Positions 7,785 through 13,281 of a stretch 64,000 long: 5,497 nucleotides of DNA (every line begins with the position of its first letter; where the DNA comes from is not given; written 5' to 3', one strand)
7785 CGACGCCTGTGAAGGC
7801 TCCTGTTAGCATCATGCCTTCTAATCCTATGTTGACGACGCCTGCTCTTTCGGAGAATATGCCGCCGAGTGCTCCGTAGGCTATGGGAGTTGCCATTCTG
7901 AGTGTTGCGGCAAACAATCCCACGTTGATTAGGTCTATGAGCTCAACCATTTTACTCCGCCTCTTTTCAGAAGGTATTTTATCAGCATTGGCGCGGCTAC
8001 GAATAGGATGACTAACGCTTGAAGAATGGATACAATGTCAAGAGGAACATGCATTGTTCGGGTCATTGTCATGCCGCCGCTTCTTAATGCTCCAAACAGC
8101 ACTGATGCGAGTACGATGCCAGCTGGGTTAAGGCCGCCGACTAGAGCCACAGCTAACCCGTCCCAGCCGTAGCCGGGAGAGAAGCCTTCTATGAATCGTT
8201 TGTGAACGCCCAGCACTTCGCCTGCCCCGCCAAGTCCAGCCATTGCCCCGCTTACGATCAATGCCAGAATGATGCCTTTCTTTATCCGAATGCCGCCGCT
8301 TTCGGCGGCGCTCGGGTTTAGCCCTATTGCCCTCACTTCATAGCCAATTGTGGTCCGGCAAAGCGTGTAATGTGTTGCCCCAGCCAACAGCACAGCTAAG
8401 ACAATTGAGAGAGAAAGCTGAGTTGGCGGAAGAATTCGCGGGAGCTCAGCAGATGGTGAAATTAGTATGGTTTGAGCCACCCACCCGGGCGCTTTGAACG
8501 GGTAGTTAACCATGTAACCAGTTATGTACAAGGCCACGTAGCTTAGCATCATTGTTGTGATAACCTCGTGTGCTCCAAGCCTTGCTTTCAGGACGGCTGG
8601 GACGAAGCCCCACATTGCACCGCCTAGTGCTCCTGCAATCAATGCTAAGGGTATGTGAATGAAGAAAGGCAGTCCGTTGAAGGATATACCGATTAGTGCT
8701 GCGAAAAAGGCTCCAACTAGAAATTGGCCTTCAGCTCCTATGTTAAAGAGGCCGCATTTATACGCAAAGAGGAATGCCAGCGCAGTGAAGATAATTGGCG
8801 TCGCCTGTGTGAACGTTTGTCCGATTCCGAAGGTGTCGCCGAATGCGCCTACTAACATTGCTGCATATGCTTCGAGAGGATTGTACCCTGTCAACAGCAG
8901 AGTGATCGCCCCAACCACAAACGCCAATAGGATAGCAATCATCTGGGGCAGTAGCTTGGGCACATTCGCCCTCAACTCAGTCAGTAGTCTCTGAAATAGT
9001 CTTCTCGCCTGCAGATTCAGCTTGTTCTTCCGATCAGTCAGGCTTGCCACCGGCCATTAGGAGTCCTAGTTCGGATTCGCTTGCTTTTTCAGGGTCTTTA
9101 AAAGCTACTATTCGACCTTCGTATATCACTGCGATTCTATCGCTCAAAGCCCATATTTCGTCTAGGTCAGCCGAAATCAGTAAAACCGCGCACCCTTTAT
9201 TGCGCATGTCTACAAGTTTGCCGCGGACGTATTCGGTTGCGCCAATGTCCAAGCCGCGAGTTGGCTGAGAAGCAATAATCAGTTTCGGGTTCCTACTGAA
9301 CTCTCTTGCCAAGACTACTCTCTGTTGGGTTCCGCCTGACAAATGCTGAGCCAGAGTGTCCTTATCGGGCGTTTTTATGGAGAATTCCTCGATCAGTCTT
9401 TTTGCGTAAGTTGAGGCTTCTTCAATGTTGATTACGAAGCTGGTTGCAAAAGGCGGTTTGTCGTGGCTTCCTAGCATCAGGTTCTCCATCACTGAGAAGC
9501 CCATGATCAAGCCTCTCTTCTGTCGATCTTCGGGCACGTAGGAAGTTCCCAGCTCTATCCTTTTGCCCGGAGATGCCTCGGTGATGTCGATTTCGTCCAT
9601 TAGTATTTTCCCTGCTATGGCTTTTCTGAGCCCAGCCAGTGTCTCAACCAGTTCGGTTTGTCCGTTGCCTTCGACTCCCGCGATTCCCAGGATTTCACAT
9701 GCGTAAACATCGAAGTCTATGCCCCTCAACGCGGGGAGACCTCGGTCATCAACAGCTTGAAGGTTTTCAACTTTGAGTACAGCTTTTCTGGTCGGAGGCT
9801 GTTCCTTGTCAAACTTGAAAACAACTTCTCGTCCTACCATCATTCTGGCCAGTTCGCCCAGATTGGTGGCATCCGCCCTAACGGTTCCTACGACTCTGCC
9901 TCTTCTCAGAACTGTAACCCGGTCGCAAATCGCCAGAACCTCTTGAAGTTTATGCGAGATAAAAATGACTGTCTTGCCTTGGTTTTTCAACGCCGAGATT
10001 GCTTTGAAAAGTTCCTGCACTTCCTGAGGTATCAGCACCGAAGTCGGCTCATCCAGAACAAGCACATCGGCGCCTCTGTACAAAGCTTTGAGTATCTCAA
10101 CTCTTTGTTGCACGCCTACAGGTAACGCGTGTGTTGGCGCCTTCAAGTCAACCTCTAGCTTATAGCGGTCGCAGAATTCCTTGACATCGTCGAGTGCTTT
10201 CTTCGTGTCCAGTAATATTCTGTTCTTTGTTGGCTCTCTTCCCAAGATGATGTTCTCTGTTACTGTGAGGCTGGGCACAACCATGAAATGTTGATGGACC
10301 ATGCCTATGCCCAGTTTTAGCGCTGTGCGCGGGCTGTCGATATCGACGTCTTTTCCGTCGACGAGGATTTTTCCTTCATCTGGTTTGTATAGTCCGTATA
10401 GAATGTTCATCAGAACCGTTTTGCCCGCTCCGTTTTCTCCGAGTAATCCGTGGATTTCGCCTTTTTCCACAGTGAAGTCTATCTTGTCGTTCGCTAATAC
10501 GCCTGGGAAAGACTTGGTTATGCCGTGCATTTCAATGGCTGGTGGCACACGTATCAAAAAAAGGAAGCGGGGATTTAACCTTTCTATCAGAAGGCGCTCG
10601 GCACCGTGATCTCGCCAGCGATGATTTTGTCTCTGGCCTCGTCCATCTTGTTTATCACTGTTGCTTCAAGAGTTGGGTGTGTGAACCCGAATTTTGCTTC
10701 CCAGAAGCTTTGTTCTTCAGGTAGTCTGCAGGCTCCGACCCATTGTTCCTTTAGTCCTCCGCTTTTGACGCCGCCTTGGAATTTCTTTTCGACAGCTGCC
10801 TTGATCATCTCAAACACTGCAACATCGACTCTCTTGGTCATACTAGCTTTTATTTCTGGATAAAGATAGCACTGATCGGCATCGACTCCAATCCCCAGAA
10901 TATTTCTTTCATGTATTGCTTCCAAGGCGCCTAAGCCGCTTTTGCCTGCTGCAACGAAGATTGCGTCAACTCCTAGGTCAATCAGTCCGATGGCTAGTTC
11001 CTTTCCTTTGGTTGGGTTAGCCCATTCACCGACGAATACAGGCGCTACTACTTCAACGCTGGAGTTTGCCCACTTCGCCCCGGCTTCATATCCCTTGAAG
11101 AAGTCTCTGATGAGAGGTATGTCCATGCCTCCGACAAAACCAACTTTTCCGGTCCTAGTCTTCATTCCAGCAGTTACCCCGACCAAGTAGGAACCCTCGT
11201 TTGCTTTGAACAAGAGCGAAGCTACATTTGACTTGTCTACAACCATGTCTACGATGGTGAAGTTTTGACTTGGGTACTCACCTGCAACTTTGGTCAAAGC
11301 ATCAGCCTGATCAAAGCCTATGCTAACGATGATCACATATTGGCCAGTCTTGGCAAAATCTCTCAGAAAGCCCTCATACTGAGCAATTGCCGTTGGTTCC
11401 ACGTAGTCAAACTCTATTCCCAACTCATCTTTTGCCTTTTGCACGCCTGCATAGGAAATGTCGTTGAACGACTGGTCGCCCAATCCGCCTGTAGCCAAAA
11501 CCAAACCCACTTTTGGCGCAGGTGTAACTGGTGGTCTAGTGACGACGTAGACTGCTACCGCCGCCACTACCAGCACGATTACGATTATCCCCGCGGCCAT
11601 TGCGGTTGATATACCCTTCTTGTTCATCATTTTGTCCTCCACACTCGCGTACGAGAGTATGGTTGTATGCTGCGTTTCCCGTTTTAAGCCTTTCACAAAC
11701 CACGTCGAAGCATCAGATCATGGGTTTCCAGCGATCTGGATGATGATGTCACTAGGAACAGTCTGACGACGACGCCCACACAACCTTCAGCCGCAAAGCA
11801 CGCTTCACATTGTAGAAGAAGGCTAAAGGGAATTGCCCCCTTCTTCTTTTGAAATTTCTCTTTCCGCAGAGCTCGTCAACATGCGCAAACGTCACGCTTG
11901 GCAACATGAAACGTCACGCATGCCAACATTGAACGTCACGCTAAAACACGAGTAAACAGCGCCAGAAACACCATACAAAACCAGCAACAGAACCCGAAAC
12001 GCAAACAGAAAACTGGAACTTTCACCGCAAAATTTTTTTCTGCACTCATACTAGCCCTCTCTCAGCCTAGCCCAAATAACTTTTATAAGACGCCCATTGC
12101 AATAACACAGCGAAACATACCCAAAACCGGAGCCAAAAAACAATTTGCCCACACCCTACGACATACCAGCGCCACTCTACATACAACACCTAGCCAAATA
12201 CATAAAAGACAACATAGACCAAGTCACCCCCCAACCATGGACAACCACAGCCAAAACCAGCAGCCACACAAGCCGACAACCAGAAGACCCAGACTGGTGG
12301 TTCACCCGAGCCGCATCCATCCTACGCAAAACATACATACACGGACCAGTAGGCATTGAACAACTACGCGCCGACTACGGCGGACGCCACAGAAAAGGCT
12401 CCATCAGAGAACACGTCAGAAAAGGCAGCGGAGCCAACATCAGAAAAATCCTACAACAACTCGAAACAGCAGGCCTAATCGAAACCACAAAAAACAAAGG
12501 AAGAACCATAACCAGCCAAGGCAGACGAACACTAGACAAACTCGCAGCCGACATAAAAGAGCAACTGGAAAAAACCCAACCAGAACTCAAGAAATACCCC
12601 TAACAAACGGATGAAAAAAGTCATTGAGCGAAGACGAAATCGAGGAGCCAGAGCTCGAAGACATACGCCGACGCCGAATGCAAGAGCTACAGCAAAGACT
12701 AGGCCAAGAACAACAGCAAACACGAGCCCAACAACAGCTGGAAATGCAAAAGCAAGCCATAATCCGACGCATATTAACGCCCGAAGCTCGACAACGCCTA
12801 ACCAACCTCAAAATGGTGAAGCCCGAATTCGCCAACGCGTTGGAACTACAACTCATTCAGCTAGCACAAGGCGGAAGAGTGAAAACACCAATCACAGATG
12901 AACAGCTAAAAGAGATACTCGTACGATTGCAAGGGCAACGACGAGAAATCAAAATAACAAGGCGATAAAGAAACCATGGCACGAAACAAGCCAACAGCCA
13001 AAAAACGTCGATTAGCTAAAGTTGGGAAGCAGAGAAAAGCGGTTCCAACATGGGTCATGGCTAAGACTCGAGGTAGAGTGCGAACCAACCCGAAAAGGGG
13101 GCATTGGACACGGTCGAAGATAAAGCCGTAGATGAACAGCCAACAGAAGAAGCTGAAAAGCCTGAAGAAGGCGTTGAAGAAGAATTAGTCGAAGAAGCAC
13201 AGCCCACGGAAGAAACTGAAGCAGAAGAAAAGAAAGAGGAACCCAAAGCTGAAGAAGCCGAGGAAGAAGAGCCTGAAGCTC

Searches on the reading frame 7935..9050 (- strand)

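Call 13: search_protein_families(library=pfam, proteins=[window:7935-9050:-], max_evalue=0.01)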
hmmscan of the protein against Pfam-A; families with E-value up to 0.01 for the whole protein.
window:7935-9050:- (371 aa): 2 families
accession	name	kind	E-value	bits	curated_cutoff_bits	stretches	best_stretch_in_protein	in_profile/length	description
PF02653.21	BPD_transp_2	-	1.7e-44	152.4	26.8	1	77-351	3-268/269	Branched-chain amino acid transport system / permease component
PF17939.6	TetR_C_30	-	0.0093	16.7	26.3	0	17-61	46-90/115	Tetracyclin repressor-like, C-terminal domain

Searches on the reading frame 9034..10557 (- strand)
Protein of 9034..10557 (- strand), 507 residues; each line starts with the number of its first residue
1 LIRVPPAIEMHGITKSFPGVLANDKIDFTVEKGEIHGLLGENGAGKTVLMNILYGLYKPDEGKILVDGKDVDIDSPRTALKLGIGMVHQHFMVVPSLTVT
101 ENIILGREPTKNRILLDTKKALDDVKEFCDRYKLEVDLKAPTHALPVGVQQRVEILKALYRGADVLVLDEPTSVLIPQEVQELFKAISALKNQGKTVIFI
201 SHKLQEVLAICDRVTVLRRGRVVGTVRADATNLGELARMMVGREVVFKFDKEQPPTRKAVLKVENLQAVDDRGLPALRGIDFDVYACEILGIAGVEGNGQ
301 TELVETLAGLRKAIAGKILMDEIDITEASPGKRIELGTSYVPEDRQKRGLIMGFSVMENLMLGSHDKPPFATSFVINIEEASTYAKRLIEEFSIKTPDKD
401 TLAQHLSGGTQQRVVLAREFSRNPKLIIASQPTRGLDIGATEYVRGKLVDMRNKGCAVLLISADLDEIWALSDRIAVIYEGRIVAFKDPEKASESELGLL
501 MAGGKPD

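Call 13: search_protein_families(library=pfam, proteins=[window:9034-10557:-], max_evalue=0.01)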
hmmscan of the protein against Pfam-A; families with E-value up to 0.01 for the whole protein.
window:9034-10557:- (507 aa): 3 families
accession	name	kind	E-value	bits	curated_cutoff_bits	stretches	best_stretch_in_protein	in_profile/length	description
PF00005.33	ABC_tran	-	1.6e-51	175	25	2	25-173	3-137/137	ABC transporter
PF13304.12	AAA_21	-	3.7e-05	24.4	27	0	151-203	243-299/304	AAA domain, putative AbiEii toxin, Type IV TA system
PF13401.12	AAA_22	-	0.0051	17.6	27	0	38-206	10-128/130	AAA domain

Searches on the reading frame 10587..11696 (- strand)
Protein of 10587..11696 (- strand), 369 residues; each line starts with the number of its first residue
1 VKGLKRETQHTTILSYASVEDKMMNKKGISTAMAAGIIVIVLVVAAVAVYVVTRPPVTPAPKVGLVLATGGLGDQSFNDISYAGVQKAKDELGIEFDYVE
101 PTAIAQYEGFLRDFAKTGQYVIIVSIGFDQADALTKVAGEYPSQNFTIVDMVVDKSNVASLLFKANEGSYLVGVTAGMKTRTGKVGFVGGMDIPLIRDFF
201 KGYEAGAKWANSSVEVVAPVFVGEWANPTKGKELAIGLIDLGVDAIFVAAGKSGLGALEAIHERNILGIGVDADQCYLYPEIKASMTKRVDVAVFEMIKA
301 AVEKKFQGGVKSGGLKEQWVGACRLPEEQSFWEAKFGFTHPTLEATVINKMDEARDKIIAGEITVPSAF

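Call 12: search_protein_families(library=pfam, proteins=[window:10587-11696:-], max_evalue=0.01)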
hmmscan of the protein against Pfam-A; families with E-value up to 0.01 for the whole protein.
window:10587-11696:- (369 aa): 2 families
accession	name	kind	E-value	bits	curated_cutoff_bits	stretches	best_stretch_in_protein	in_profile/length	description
PF02608.20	Bmp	-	3.5e-57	194.1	24.1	1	65-366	5-298/301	ABC transporter substrate-binding protein PnrA-like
PF13407.12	Peripla_BP_4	-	0.00038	20.5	35.1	1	72-274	8-219/258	Periplasmic binding protein domain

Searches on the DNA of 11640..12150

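Call 46: search_rna_families(source=window, start=11640, end=12150, threshold=evalue, max_evalue=5)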
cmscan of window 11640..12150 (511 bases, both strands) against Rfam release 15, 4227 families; matches with E-value up to 5: 2.
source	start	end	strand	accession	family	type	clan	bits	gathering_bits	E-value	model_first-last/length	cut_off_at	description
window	11698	11730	-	RF02477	GlsR9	Gene; snRNA; snoRNA; CD-box;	-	15.3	95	1.8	1-79/79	no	Small nucleolar RNA GlsR9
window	12113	12139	-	RF02085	Yar_1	Gene; lncRNA;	-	12.8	50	3.8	48-74/74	no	Yellow-achaete intergenic RNA conserved region 1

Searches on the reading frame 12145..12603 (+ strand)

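Call 12: search_protein_families(library=pfam, proteins=[window:12145-12603:+], max_evalue=0.01)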
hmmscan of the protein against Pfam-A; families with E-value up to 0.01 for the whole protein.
window:12145-12603:+ (152 aa): 2 families
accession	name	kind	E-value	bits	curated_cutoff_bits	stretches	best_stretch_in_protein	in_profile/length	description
PF01090.25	Ribosomal_S19e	-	9.6e-48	161.8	29.4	1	5-139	3-136/137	Ribosomal protein S19e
PF14947.12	HTH_45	-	0.0046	17.4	25.5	1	98-134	35-70/77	Winged helix-turn-helix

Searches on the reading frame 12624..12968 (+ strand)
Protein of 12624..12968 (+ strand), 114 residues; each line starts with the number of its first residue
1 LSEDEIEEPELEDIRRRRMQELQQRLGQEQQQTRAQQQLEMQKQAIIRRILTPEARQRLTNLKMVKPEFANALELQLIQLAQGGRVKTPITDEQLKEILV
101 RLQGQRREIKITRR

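Call 12: search_protein_families(library=pfam, proteins=[window:12624-12968:+], max_evalue=0.01)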
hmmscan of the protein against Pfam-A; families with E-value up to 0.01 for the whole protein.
window:12624-12968:+ (114 aa): 1 family
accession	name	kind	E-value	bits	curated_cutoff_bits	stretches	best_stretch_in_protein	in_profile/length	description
PF01984.25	dsDNA_bind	-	3.8e-29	101.5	26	1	14-113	1-105/106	Double-stranded DNA-binding domain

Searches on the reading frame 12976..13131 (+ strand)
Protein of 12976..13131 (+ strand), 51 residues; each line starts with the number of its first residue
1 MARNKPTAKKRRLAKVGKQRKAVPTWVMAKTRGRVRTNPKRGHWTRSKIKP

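Call 12: search_protein_families(library=pfam, proteins=[window:12976-13131:+], max_evalue=0.01)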
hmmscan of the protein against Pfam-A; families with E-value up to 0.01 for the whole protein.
window:12976-13131:+ (51 aa): 1 family
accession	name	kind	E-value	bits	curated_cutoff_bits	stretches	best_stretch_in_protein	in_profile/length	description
PF00832.25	Ribosomal_L39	-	2.3e-14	53.2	21.6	1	9-50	1-42/42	Ribosomal L39 protein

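Call 16: find_encoding_contigs(protein=window:12976-13131:+, flank=6000, max_places=10)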
Protein window:12976-13131:+ (51 aa): no gene with exactly this product is on record in the collection.
